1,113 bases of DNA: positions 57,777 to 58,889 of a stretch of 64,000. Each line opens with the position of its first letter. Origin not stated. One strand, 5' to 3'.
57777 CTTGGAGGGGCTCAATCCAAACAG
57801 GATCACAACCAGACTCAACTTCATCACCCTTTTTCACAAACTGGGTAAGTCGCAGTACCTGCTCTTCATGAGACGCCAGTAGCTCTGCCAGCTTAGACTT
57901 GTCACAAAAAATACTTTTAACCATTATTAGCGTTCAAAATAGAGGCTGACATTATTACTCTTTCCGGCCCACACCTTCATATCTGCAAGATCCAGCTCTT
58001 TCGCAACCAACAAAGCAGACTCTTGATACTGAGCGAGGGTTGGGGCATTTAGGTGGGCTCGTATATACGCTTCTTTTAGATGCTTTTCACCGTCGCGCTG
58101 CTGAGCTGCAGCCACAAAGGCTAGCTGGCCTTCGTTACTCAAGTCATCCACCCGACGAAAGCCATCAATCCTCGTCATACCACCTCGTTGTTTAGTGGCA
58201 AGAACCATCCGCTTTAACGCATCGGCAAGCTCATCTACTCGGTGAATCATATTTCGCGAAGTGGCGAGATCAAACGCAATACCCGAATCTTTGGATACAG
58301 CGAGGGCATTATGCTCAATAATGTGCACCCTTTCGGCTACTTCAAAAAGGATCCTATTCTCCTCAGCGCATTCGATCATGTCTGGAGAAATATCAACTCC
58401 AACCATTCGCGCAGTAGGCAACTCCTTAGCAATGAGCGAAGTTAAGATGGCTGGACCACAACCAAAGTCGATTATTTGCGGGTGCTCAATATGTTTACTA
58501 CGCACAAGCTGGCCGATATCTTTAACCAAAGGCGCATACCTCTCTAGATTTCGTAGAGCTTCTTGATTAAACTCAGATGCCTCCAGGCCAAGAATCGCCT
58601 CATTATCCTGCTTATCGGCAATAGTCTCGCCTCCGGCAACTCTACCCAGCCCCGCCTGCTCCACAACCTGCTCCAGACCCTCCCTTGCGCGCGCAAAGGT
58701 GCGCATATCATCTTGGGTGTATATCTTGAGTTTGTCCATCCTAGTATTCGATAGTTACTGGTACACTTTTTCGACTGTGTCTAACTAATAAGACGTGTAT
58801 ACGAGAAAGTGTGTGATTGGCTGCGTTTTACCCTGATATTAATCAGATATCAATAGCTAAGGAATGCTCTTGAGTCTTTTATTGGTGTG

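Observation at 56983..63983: Triplicated divergent TrmB-regulator/SAM-methyltransferase modules next to a chorismatase-like RidA-fold enzyme: candidate regulated small-molecule or modification system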

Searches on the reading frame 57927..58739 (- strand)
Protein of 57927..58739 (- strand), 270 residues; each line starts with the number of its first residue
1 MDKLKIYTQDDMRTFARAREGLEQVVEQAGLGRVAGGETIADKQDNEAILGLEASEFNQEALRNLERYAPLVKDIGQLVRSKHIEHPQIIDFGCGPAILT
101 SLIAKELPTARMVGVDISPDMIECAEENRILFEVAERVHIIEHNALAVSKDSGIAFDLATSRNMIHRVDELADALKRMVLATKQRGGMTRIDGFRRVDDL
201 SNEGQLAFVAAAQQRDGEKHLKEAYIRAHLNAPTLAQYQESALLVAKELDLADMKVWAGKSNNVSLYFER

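Call 3: search_protein_families(library=pfam, proteins=[window:57927-58739:-], max_evalue=0.1)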
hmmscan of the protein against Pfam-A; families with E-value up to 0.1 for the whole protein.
window:57927-58739:- (270 aa): 12 families
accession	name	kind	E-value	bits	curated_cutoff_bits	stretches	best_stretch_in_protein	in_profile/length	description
PF08242.18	Methyltransf_12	-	1.1e-13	52.1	30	1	90-186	1-96/98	Methyltransferase domain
PF13649.12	Methyltransf_25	-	5e-13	50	27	1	89-186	1-97/97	Methyltransferase domain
PF13847.12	Methyltransf_31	-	6.5e-13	49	27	1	88-190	6-109/145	Methyltransferase domain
PF08241.18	Methyltransf_11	-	9.8e-11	42.6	21.2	1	91-186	2-91/95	Methyltransferase domain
PF13489.12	Methyltransf_23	-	4.3e-10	40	27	1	77-186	14-112/164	Methyltransferase domain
PF06325.19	PrmA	-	1.3e-07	31.8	22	1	83-179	163-250/296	Ribosomal protein L11 methyltransferase (PrmA)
PF05175.20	MTS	-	7.1e-07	29.5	23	1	86-151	32-96/170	Methyltransferase small domain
PF01209.24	Ubie_methyltran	-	1.4e-05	25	20.1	1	86-188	48-149/233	ubiE/COQ5 methyltransferase family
PF13679.12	Methyltransf_32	-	9.1e-05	22.9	27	1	64-144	5-88/143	Methyltransferase domain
PF02390.23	Methyltransf_4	-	0.0022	17.9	24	1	86-147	2-62/173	Putative methyltransferase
PF01170.24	UPF0020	-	0.052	13.7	22.3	1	98-149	65-116/197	RMKL-like, methyltransferase domain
PF01728.25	FtsJ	-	0.071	13.5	24.1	0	88-143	24-78/181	FtsJ-like methyltransferase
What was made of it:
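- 57927..58739 (-): MT270: NovO/CouO-like SAM-dependent aromatic C-methyltransferase, first gene of the operon (2-bp gap to the chorismatase gene). Class I methyltransferase Pfam hits (call 3).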

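Call 4: search_protein_families(library=ncbifam, proteins=[window:57927-58739:-], max_evalue=0.1)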
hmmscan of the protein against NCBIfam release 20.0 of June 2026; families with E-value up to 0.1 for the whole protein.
window:57927-58739:- (270 aa): 44 families (the best 25 are shown)
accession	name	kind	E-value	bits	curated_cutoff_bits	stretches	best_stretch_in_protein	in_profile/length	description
TIGR02072.1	BioC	equivalog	1.6e-12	47.7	184.95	1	80-186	28-128/244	malonyl-ACP O-methyltransferase BioC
NF010703.0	PRK14103.1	equivalog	3.3e-09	36.5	320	1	82-136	26-80/256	trans-aconitate 2-methyltransferase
NF043040.1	corrin_prot_MT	hypoth_equivalog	1.1e-08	34.8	180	1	81-181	36-133/216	corrinoid protein-associated methyltransferase CpaM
TIGR01983.1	UbiG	equivalog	2.2e-08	33.7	102.95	1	81-186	45-147/228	bifunctional 2-polyprenyl-6-hydroxyphenol methylase/3-demethylubiquinol 3-O-methyltransferase UbiG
NF002463.0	PRK01683.1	equivalog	3.2e-08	33.5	297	1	79-128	25-74/258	trans-aconitate 2-methyltransferase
TIGR03534.1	RF_mod_PrmC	equivalog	5.2e-08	32.6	199.1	1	77-158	82-159/253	peptide chain release factor N(5)-glutamine methyltransferase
NF041536.1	ArsM_DUF2284_UU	exception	2.9e-07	29.2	575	1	87-189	78-179/459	arsenite methyltransferase/DUF2284 domain selenoprotein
NF002421.0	PRK01544.1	equivalog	3.4e-07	29.3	567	1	76-146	129-199/524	bifunctional peptide chain release factor N(5)-glutamine methyltransferase PrmC/tRNA (guanosine(46)-N7)-methyltransferase TrmB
TIGR00536.1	hemK_fam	subfamily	5.3e-07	29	115.5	1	86-148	115-177/286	HemK family protein methyltransferase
NF001244.0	PRK00216.1-5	equivalog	1.1e-06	28.1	216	1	84-187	47-150/236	bifunctional demethylmenaquinone methyltransferase/2-methoxy-6-polyprenyl-1,4-benzoquinol methylase UbiE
TIGR01934.1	MenG_MenH_UbiE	subfamily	1.9e-06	27.3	158.35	1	85-194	39-145/223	ubiquinone/menaquinone biosynthesis methyltransferase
TIGR00406.1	prmA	equivalog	4.3e-06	26.4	183.15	1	87-148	161-218/288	50S ribosomal protein L11 methyltransferase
TIGR02021.1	BchM-ChlM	equivalog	5.1e-06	26.1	158.9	1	83-149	52-116/218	magnesium protoporphyrin IX methyltransferase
NF041537.1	ArsM_AhpD_UU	exception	5.7e-06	25.3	510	1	83-180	73-170/345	arsenite methyltransferase/AhpD domain selenoprotein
TIGR03533.1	L3_gln_methyl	equivalog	7.8e-06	25.4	229.7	1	85-147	121-183/284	50S ribosomal protein L3 N(5)-glutamine methyltransferase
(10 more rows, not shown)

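Call 56: search_protein_families(library=padloc, proteins=[window:57927-58739:-], max_evalue=0.01)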
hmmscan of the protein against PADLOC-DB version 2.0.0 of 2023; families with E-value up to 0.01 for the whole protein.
window:57927-58739:- (270 aa): 1 family
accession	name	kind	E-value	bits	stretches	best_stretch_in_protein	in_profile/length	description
PDLC04134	mad2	-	1.4e-10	38.6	1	85-186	291-390/492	mads_2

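Call 57: search_solved_structures(query=window:57927-58739:-, max_evalue=0.001)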
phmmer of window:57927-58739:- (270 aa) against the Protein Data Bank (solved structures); distinct sequences matched with E-value up to 0.001: 12.
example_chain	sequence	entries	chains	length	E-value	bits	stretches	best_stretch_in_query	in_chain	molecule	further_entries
5mgz_A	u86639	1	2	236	1.4e-17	67.5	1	47-259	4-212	8-demethylnovobiocic acid C(8)-methyltransferase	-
5m58_A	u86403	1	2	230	2e-15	60.5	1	47-259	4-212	C-methyltransferase CouO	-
2r3s_A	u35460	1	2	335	2.4e-06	30.7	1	73-194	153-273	uncharacterized protein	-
3mgg_A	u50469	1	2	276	3.1e-05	27.1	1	86-196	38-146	Methyltransferase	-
9rfr_A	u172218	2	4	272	0.00012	25.1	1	85-178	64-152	Ubiquinone biosynthesis O-methyltransferase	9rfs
6uak_A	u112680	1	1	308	0.00014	24.9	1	73-207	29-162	SAM dependent methyltransferase LahSB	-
3jwi_A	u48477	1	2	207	0.00017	24.6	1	81-171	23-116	Methyltransferase type 12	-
3jwg_A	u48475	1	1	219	0.00018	24.5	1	81-171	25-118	Methyltransferase type 12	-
3dtn_A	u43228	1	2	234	0.0005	23.1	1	78-182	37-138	Putative Methyltransferase MM_2633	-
9sls_A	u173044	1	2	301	0.00052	23.1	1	85-192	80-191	Methyltransferase type 12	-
5dm2_A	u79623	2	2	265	0.00087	22.3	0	88-129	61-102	Methyltransferase domain family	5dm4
5dm1_A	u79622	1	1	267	0.00088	22.3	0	88-129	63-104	Methyltransferase domain family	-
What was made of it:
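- MT270 matches NovO/CouO far better (1e-17) than a ubiquinone methyltransferase (1e-4) (call 57).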

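Call 60: search_solved_structures(query=window:57927-58739:-, max_evalue=1e-10, show_alignments=2)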
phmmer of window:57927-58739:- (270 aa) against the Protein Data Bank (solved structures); distinct sequences matched with E-value up to 1e-10: 2.
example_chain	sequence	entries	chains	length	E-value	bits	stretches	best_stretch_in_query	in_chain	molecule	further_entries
5mgz_A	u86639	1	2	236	1.4e-17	67.5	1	47-259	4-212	8-demethylnovobiocic acid C(8)-methyltransferase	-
5m58_A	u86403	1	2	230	2e-15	60.5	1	47-259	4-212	C-methyltransferase CouO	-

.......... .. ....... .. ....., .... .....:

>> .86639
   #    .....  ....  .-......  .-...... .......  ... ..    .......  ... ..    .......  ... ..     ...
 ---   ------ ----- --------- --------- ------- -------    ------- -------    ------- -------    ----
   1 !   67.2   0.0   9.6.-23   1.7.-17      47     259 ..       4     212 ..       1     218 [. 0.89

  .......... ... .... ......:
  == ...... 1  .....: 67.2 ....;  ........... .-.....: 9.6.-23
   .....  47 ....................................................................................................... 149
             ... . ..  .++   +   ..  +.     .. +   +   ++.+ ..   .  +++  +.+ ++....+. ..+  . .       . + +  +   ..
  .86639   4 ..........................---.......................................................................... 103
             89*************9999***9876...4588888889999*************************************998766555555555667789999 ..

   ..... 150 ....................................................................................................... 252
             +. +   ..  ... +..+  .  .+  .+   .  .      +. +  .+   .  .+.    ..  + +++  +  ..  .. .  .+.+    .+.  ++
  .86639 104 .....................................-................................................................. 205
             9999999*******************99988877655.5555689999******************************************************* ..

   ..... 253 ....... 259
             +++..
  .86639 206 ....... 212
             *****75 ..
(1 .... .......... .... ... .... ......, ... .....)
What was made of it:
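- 57927..58739 (-): PDB NovO 5MGZ E 1.4e-17 and CouO 5M58 E 2e-15 over residues 47-259 (calls 57, 60).
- On NovO/CouO-type aromatic C-methyltransferases: Residues 47-259 align with 4-212; E 1.4e-17 and 2e-15 (call 60).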
